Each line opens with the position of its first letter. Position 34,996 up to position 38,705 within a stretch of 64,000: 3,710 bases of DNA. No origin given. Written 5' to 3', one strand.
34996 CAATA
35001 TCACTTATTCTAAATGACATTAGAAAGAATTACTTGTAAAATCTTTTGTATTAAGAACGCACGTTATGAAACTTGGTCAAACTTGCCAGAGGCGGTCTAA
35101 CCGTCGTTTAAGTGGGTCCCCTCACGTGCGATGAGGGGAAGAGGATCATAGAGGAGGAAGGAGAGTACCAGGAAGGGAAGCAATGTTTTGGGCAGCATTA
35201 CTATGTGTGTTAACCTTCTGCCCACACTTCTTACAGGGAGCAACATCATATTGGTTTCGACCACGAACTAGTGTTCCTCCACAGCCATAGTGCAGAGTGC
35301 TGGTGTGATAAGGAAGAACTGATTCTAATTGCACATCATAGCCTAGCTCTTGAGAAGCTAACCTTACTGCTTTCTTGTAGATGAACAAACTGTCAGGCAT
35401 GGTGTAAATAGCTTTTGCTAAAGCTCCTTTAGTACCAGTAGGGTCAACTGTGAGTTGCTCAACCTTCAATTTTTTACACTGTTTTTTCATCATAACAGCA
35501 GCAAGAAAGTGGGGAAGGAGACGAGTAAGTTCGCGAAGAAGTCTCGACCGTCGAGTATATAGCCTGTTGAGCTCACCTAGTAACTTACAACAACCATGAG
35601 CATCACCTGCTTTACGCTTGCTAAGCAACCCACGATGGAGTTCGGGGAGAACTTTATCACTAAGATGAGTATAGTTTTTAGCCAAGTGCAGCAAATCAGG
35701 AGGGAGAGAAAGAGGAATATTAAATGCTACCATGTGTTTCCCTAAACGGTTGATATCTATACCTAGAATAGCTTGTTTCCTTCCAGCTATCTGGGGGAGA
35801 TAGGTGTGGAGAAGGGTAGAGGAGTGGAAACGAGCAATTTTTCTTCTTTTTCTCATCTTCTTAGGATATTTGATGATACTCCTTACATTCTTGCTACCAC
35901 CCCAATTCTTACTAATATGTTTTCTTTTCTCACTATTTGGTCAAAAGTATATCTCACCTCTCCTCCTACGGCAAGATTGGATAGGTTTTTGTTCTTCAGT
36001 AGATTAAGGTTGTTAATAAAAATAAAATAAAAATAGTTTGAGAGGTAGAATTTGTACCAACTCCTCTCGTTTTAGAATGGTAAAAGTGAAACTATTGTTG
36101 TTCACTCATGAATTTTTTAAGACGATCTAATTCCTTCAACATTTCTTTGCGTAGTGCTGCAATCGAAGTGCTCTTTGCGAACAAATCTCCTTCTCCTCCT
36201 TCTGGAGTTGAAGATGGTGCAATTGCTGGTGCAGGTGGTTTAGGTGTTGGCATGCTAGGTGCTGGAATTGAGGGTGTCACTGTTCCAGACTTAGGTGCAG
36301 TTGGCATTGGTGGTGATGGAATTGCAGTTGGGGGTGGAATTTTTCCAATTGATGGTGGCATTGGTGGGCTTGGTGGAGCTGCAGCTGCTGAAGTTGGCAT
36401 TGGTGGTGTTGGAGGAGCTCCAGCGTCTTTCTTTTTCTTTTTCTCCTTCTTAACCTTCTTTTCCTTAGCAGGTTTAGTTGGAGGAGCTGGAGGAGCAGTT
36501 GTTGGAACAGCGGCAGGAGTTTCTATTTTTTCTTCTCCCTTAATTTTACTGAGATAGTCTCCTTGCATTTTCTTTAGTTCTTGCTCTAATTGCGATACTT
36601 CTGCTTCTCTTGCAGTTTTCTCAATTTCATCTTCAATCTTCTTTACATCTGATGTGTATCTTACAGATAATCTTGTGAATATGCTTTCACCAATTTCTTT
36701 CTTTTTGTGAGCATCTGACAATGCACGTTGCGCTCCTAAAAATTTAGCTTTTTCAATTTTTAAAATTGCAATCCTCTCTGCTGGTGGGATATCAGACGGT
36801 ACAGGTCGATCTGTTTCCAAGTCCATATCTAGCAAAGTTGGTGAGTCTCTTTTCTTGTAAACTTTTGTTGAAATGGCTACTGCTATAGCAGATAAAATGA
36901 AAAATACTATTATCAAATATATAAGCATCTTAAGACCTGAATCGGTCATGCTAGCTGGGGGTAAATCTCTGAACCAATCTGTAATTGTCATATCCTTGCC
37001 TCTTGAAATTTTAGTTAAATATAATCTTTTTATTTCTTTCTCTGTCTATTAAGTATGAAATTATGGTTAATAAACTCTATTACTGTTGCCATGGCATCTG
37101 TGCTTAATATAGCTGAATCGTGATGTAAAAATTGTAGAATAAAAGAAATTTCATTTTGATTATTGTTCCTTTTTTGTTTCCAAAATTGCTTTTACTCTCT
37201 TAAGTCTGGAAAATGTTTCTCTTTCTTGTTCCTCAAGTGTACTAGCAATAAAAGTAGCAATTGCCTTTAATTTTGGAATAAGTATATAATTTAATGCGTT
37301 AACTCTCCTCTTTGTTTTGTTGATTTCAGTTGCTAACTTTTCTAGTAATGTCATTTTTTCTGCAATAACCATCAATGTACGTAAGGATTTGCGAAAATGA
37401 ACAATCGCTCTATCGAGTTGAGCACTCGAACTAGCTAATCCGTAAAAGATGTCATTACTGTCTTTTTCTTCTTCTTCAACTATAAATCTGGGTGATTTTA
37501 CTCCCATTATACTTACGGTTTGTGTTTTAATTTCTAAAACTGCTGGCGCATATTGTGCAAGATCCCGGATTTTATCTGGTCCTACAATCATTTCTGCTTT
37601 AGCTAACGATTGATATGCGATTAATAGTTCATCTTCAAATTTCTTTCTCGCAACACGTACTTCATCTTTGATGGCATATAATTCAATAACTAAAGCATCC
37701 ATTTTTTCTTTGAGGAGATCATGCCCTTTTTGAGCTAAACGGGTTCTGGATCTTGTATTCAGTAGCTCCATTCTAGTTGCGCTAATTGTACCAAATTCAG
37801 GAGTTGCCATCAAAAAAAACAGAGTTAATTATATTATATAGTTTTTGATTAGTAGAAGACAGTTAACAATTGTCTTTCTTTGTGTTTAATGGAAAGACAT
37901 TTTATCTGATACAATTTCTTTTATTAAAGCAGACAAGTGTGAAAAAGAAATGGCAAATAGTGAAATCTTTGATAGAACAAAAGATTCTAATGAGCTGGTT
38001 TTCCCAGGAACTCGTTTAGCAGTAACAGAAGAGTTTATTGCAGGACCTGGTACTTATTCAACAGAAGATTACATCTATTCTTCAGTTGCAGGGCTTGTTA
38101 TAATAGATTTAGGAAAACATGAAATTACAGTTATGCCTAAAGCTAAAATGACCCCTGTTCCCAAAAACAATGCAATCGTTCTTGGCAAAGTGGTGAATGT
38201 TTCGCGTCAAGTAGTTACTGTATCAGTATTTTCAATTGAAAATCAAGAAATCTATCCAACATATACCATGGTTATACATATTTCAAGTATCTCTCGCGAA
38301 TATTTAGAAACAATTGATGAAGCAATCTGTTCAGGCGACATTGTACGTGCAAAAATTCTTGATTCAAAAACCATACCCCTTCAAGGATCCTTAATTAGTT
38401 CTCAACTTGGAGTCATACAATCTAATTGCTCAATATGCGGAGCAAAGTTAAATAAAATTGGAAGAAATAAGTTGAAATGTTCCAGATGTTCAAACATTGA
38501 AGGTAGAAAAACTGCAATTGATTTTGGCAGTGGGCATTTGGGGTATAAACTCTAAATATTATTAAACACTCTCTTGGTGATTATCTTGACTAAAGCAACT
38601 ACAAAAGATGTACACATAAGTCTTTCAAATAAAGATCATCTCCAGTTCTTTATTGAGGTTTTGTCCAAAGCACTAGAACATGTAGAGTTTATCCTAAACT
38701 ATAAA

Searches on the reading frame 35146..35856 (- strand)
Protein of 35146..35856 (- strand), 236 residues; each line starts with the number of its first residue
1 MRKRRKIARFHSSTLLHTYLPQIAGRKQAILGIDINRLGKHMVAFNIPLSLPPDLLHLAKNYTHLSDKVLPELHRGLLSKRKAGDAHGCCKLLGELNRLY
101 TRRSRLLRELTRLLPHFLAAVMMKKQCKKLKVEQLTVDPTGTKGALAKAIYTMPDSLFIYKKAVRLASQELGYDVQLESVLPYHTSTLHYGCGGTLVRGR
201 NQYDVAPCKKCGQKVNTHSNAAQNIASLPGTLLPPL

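Call 95: search_protein_families(library=pfam, proteins=[window:35146-35856:-], max_evalue=0.01)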
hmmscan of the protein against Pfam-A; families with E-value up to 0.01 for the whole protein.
window:35146-35856:- (236 aa): 1 family
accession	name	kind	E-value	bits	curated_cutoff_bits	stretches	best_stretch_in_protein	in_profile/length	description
PF07282.18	Cas12f1-like_TNB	-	5.9e-05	23.6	26.3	1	173-225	15-60/60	Cas12f1-like, TNB domain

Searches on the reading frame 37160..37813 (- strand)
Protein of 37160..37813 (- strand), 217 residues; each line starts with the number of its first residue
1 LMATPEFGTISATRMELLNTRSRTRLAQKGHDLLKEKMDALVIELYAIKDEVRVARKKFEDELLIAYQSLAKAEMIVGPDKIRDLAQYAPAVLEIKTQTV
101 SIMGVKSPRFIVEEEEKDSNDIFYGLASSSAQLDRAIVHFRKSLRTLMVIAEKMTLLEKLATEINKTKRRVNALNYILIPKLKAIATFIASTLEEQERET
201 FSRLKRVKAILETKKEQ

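Call 95: search_protein_families(library=pfam, proteins=[window:37160-37813:-], max_evalue=0.01)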
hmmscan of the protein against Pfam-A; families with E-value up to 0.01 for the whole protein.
window:37160-37813:- (217 aa): 1 family
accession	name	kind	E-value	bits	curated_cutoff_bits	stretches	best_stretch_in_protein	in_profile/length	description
PF01813.22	ATP-synt_D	-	1.5e-52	178.7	25.7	1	16-209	1-196/196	ATP synthase subunit D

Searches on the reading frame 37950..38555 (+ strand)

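Call 95: search_protein_families(library=pfam, proteins=[window:37950-38555:+], max_evalue=0.01)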
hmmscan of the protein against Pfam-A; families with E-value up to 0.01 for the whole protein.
window:37950-38555:+ (201 aa): 4 families
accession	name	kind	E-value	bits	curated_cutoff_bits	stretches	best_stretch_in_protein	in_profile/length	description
PF14382.12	ECR1_N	-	4.3e-15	55.7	27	1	16-53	1-38/38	Exosome complex exonuclease RRP4 N-terminal region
PF10447.15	EXOSC1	-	6.3e-06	27.3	21.2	1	70-119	1-47/112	Exosome component EXOSC1/CSL4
PF22625.2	ECR1_N_2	-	0.00048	20.3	27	1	15-51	2-39/51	Exosome RNA binding protein RRP4 N-terminal domain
PF00575.29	S1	-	0.0005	20.8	22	1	71-138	2-61/74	S1 RNA binding domain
